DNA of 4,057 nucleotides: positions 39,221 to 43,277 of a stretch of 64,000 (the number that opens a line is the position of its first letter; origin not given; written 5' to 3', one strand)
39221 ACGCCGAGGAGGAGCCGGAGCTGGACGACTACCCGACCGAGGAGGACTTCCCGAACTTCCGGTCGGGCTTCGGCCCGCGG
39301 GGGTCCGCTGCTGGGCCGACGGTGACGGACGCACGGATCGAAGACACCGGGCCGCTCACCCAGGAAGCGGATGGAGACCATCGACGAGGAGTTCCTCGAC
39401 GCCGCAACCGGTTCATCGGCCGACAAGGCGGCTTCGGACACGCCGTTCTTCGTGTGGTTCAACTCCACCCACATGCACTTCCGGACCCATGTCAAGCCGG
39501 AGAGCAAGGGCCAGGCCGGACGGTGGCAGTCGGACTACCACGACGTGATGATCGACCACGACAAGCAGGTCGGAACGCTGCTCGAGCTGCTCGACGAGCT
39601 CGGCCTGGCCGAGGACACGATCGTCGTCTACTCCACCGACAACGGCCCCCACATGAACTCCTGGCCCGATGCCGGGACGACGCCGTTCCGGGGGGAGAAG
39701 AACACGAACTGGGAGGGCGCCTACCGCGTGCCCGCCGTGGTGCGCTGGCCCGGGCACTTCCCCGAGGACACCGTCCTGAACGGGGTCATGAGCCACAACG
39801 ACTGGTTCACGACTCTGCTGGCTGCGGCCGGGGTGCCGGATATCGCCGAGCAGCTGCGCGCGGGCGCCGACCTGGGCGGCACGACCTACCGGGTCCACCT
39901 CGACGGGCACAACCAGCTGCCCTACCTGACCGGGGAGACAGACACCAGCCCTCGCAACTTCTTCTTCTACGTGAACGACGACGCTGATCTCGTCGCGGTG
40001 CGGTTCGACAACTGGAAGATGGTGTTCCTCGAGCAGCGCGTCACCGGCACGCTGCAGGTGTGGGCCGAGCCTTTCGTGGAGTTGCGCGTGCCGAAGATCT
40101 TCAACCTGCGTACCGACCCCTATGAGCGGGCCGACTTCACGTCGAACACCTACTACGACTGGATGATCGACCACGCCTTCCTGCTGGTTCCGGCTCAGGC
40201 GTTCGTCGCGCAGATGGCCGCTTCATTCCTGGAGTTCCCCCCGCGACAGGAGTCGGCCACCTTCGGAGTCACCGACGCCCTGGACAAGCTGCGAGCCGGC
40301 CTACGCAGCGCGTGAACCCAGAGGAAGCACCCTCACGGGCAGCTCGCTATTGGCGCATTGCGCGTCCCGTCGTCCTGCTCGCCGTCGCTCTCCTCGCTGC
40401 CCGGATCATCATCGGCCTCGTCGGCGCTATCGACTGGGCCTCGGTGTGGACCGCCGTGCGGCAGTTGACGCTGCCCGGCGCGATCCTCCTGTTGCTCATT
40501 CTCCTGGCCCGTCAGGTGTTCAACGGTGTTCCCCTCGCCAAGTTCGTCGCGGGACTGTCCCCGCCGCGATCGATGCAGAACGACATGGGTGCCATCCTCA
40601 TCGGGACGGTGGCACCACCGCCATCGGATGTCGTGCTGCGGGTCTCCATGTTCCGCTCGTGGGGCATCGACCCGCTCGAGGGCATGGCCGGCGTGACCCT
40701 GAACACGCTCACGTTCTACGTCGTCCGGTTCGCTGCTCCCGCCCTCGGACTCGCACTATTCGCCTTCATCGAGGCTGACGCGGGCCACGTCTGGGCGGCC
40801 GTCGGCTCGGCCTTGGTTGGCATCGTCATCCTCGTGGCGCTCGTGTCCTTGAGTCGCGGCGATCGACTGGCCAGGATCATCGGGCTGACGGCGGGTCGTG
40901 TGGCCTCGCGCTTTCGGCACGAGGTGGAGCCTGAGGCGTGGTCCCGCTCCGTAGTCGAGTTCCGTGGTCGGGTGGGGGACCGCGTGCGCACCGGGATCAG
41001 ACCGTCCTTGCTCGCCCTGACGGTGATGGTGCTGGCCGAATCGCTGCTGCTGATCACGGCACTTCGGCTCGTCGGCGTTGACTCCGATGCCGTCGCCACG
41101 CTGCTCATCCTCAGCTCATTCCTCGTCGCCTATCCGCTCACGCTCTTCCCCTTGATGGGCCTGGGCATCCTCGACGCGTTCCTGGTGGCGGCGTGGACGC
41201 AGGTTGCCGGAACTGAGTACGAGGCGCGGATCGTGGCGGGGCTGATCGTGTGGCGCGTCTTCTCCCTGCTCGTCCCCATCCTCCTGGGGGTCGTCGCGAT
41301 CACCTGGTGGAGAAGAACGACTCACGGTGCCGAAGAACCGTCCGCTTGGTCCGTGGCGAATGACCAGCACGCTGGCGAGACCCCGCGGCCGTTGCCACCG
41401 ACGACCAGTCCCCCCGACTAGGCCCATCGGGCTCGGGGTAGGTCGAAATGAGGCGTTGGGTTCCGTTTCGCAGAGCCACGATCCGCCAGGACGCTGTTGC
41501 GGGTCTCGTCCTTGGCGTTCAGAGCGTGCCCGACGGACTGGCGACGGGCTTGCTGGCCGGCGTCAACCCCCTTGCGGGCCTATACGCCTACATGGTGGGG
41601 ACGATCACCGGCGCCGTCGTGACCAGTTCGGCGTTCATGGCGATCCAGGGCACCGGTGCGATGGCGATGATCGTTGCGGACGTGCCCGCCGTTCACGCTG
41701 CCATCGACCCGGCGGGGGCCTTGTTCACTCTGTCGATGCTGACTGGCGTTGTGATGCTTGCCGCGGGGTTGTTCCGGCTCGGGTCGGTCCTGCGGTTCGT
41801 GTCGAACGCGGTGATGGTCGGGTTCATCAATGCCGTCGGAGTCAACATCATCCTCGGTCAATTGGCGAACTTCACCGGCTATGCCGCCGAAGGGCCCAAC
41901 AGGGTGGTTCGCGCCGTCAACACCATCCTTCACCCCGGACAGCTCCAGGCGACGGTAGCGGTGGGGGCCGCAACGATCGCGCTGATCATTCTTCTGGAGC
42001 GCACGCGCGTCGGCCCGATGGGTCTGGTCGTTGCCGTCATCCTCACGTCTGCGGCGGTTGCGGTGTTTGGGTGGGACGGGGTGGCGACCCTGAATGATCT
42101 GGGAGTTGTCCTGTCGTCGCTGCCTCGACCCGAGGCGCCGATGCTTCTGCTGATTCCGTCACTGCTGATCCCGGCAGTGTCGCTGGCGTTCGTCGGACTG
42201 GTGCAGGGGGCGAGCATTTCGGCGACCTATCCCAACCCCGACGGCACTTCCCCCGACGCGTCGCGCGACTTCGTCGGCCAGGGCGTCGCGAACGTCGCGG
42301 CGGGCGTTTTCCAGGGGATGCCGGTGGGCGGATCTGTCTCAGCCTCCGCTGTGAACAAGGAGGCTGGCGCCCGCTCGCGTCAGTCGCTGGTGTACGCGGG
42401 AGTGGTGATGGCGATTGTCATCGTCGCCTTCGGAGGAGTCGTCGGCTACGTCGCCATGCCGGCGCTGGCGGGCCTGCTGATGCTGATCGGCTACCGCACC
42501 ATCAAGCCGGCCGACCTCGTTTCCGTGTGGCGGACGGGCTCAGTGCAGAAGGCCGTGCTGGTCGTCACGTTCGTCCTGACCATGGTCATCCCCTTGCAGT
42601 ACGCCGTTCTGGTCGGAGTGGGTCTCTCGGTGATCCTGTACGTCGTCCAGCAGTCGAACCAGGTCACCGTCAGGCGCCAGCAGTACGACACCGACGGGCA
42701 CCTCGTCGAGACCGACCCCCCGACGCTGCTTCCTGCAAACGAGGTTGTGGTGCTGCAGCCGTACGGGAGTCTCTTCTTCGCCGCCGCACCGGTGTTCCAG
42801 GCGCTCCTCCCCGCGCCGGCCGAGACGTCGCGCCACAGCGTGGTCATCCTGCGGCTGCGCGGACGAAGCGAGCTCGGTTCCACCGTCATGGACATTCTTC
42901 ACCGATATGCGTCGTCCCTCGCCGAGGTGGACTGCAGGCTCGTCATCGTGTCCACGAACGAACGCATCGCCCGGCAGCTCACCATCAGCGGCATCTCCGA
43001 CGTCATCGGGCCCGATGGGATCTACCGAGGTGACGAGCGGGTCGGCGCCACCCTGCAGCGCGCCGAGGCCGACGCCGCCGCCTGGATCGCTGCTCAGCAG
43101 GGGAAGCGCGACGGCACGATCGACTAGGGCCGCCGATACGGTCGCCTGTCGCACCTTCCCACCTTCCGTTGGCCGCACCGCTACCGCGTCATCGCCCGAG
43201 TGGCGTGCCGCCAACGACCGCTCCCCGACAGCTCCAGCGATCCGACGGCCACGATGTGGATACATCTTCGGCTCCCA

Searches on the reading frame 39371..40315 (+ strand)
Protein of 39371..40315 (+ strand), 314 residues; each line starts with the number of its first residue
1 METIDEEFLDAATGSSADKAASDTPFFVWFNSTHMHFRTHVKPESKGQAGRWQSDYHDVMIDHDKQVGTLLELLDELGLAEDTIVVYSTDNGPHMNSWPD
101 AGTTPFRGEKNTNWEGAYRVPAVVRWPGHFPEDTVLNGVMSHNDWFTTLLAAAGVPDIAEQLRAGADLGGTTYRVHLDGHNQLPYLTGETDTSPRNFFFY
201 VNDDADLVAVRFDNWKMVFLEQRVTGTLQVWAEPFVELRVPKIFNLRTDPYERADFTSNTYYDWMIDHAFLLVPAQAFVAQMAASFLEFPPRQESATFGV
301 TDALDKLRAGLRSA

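Call 49: search_protein_families(library=pfam, proteins=[window:39371-40315:+], max_evalue=0.0001)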
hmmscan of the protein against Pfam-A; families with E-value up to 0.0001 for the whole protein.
window:39371-40315:+ (314 aa): 2 families
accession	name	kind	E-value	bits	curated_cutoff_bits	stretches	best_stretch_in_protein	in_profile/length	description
PF00884.28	Sulfatase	-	3.4e-24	86.1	25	1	3-155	144-301/301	Sulfatase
PF14707.11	Sulfatase_C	-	3.4e-08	34.6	30.9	1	193-262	1-78/127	C-terminal region of aryl-sulfatase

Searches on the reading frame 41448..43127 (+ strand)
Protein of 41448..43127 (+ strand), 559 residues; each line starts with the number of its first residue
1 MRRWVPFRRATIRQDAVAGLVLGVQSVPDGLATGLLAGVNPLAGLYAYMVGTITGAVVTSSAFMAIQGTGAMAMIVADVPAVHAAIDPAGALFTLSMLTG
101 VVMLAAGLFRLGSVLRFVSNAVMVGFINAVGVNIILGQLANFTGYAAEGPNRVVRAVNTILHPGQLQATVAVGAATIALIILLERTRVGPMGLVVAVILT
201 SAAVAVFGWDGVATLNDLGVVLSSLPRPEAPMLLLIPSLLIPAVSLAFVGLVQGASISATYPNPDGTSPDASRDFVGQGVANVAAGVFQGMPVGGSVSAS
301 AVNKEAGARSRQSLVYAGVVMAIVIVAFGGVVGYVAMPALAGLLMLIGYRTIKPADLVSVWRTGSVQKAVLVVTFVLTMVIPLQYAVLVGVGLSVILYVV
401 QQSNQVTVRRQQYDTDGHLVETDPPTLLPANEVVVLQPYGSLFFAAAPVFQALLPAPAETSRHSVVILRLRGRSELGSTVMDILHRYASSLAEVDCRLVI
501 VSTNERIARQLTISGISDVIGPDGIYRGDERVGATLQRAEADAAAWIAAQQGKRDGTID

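Call 49: search_protein_families(library=pfam, proteins=[window:41448-43127:+], max_evalue=0.0001)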
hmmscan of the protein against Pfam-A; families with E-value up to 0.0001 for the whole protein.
window:41448-43127:+ (559 aa): 2 families
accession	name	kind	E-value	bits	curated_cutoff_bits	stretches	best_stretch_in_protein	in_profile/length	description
PF00916.26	Sulfate_transp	-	2e-52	178.7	23.2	1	13-373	2-379/380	Sulfate permease family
PF01740.26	STAS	-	1.1e-08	35.2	22.6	1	431-524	8-98/106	STAS domain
